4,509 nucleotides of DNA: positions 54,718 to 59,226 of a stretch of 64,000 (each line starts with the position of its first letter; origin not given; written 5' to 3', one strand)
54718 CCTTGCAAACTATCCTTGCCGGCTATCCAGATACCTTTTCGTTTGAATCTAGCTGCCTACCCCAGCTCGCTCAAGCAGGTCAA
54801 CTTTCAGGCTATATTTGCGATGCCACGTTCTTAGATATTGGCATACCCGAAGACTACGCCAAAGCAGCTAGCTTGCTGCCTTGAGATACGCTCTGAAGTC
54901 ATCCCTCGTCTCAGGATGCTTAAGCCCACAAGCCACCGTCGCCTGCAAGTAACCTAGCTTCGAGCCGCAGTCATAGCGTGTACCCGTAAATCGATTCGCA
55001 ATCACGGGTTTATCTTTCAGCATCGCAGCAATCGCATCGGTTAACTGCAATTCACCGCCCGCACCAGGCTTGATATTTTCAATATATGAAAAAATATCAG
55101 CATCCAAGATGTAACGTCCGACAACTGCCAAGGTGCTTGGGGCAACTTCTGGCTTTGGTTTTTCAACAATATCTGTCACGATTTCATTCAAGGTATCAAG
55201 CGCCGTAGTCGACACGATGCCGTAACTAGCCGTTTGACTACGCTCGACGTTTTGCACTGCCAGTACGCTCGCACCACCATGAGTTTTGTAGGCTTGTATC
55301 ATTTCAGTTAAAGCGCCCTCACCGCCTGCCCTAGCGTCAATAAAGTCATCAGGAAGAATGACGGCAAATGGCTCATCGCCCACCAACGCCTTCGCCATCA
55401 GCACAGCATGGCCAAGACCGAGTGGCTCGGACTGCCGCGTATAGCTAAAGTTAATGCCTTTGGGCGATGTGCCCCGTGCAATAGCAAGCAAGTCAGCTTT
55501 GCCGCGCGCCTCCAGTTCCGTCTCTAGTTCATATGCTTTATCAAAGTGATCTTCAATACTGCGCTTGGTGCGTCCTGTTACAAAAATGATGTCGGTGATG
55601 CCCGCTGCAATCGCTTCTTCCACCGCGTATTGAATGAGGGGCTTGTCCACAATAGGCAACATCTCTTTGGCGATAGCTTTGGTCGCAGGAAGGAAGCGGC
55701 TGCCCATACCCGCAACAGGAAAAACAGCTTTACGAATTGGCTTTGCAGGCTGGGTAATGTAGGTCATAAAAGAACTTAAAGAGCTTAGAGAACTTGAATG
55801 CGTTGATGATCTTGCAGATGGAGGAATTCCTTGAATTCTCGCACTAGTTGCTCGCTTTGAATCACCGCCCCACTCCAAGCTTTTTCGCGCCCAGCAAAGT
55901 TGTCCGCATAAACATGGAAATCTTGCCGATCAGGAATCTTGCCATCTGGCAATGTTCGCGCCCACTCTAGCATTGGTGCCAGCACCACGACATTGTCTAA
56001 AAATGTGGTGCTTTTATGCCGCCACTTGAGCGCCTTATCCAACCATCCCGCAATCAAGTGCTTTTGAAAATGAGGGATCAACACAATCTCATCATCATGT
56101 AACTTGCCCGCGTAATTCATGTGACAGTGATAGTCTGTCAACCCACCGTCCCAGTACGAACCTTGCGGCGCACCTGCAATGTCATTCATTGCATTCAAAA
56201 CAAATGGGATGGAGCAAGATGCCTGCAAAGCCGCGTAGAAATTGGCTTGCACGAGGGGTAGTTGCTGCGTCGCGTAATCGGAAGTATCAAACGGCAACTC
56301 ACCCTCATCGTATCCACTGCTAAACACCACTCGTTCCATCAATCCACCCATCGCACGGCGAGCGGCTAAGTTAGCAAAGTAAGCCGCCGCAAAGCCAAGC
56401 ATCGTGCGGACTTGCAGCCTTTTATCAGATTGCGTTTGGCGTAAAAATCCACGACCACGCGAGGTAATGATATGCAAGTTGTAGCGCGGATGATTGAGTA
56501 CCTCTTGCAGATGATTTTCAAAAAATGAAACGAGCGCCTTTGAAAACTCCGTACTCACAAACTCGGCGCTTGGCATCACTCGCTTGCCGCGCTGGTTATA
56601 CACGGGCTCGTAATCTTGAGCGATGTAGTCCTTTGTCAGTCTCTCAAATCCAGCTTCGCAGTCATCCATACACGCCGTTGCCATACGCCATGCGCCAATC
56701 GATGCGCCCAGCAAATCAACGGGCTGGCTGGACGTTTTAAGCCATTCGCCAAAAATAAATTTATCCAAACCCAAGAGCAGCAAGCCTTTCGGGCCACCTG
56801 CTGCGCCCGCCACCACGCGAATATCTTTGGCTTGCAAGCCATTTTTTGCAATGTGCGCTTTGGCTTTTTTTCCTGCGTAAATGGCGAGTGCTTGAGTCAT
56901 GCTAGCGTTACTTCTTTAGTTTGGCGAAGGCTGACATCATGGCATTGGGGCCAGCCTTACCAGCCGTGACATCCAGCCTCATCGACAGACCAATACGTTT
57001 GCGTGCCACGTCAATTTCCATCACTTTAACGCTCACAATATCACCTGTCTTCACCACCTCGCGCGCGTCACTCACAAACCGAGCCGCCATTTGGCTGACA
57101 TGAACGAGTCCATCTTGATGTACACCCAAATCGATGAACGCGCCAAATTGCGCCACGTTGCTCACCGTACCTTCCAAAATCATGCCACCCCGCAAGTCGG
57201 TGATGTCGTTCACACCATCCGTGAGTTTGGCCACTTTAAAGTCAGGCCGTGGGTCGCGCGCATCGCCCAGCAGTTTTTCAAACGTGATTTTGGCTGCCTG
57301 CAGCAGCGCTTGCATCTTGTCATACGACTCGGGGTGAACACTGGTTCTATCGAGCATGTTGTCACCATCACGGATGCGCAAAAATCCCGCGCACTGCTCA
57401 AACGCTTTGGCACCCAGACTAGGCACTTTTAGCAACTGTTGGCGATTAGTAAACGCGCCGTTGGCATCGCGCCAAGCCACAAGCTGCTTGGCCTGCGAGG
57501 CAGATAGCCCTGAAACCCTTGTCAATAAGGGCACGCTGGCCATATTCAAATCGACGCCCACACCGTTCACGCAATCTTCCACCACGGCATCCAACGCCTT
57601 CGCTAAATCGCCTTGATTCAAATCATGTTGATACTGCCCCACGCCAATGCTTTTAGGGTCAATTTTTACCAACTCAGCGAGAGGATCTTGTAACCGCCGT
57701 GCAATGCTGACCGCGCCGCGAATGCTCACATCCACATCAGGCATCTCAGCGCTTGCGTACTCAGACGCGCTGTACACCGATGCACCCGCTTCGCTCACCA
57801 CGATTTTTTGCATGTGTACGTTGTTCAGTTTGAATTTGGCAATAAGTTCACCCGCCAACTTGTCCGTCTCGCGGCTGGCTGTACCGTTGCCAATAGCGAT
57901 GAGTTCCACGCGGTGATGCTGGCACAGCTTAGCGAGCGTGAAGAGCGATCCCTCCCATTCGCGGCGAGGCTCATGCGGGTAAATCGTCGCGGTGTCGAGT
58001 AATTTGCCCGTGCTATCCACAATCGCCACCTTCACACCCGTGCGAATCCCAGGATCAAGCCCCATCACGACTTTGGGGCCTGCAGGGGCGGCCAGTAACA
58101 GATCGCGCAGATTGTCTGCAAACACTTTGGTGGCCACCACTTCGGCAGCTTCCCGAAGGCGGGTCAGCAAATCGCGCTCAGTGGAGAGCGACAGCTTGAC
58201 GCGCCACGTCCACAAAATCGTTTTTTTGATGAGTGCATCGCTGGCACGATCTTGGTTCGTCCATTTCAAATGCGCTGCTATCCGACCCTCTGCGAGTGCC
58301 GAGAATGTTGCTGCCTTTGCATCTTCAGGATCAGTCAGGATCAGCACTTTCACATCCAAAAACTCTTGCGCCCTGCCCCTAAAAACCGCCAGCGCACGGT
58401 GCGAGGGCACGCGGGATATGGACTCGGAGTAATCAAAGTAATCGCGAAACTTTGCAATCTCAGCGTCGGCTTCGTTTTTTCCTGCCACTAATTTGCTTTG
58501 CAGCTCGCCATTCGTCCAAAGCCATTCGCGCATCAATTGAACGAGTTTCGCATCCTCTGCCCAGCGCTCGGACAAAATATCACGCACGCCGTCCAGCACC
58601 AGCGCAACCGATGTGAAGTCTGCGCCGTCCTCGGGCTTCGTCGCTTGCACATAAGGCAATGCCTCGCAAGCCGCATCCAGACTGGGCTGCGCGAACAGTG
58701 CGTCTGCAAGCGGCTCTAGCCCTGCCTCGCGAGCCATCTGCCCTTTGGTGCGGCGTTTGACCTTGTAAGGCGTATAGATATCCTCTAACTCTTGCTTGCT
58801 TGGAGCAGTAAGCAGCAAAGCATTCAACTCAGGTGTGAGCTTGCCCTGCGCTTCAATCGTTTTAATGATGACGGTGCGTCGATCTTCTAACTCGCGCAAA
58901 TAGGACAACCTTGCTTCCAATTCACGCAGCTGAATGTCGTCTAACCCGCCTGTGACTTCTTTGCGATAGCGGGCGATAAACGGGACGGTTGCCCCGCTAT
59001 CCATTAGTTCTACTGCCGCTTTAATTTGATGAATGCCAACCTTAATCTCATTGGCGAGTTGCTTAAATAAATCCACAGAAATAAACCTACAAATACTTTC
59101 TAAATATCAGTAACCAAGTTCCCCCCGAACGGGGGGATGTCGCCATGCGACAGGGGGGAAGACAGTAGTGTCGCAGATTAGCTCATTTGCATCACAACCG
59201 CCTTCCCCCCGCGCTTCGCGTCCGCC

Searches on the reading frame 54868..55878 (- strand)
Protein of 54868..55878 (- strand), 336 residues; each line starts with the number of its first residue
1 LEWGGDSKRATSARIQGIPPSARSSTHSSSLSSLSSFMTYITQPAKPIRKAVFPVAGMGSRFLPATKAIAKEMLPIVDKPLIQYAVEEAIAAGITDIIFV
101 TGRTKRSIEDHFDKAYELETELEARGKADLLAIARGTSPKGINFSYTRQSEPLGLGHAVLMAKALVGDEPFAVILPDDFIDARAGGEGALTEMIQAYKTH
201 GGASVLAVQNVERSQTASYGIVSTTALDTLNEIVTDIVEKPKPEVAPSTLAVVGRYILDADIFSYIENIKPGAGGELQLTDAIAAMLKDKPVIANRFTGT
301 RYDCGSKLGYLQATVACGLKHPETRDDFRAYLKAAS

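Call 10: search_protein_families(library=pfam, proteins=[window:54868-55878:-], max_evalue=0.001)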
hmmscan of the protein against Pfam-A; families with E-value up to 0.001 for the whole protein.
window:54868-55878:- (336 aa): 2 families
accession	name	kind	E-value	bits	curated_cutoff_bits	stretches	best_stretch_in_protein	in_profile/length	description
PF00483.29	NTP_transferase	-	1.5e-33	116.9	21.2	1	55-314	6-239/245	Nucleotidyl transferase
PF12804.13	NTP_transf_3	-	0.00034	21.2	27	0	55-217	5-131/160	MobA-like NTP transferase domain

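Call 72: search_protein_families(library=ncbifam, proteins=[window:54868-55878:-], max_evalue=0.00001)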
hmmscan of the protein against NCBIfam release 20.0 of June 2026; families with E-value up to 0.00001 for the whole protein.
window:54868-55878:- (336 aa): 22 families
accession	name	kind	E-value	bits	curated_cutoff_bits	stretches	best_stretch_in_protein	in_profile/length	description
TIGR01099.1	galU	equivalog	4.2e-106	354.3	326.8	1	48-313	1-261/261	UTP--glucose-1-phosphate uridylyltransferase GalU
NF009928.0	PRK13389.1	equivalog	1.4e-86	290.4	548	1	47-334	7-296/302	UTP--glucose-1-phosphate uridylyltransferase GalU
NF007516.0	PRK10122.1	equivalog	7.7e-80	268.2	534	1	50-332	5-291/297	UTP--glucose-1-phosphate uridylyltransferase GalF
TIGR01105.1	galF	equivalog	9e-75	251.6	659.2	1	50-330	5-289/297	GalU regulator GalF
TIGR01208.1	rmlA_long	equivalog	1.3e-38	132.8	320.25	2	135-314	65-231/353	glucose-1-phosphate thymidylyltransferase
TIGR03992.1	Arch_glmU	subfamily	4.5e-35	121.3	292.1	2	140-313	70-223/393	bifunctional sugar-1-phosphate nucleotidylyltransferase/acetyltransferase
NF041313.1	UDPGP_AglF_Halo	equivalog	6.4e-31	107.6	400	2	139-306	68-223/234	UTP--glucose-1-phosphate uridylyltransferase AglF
TIGR01207.1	rmlA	equivalog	1.1e-24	87.1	360.65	1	55-288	6-205/286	glucose-1-phosphate thymidylyltransferase RfbA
NF012024.0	PRK15480.1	equivalog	3.4e-21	75.6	588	2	138-284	72-205/292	glucose-1-phosphate thymidylyltransferase RfbA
NF041173.1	Sug_nt_acttase_Thmprot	equivalog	6.3e-20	71.5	600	1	50-306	2-216/405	bifunctional sugar-1-phosphate nucleotidylyltransferase/acetyltransferase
NF045761.1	NAMPUrTaseMurU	equivalog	1.2e-12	48.2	250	1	50-227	2-156/226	N-acetylmuramate alpha-1-phosphate uridylyltransferase MurU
TIGR02091.1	glgC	equivalog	1e-10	41.2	424.9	0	191-316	130-258/364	glucose-1-phosphate adenylyltransferase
NF010935.0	PRK14355.1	equivalog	1.3e-10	40.6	718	0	51-120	6-72/459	bifunctional UDP-N-acetylglucosamine diphosphorylase/glucosamine-1-phosphate N-acetyltransferase GlmU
NF052502.1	man1P_GTase_Rv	exception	4.2e-10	39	440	1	50-123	2-75/352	mannose-1-phosphate guanylyltransferase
TIGR01173.1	glmU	equivalog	2e-08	33.5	366.85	1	55-292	7-209/452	bifunctional UDP-N-acetylglucosamine diphosphorylase/glucosamine-1-phosphate N-acetyltransferase GlmU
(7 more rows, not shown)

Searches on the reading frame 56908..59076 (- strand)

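Call 10: search_protein_families(library=pfam, proteins=[window:56908-59076:-], max_evalue=0.001)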
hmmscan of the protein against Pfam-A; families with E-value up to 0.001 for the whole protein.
window:56908-59076:- (722 aa): 9 families
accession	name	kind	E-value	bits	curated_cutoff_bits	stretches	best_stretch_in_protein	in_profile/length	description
PF22706.1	Tex_central_region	-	3.7e-56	190.4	27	1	131-319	2-178/178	Tex central region-like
PF16921.10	Tex_YqgF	-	9.6e-53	178.4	27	1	335-463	1-126/126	Tex protein YqgF-like domain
PF09371.15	Tex_N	-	3.1e-29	101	32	1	1-75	1-75/75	Tex-like protein N-terminal domain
PF12836.13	HHH_3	-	3e-26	91.7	27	1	503-567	1-65/65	Helix-hairpin-helix motif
PF00575.29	S1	-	2.9e-19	69.7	22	1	631-700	5-74/74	S1 RNA binding domain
PF14635.12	HHH_7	-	1.2e-08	35.6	27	1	476-568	5-103/104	Helix-hairpin-helix motif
PF14639.11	YqgF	-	9.6e-07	29.2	35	1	348-470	21-147/150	Holliday-junction resolvase-like of SPT6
PF17674.7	HHH_9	-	2.3e-06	28.8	23.1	1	573-606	1-34/70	HHH domain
PF03934.19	T2SSK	-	0.00068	20.4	24.2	0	508-556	1-49/63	Type II secretion system (T2SS), protein K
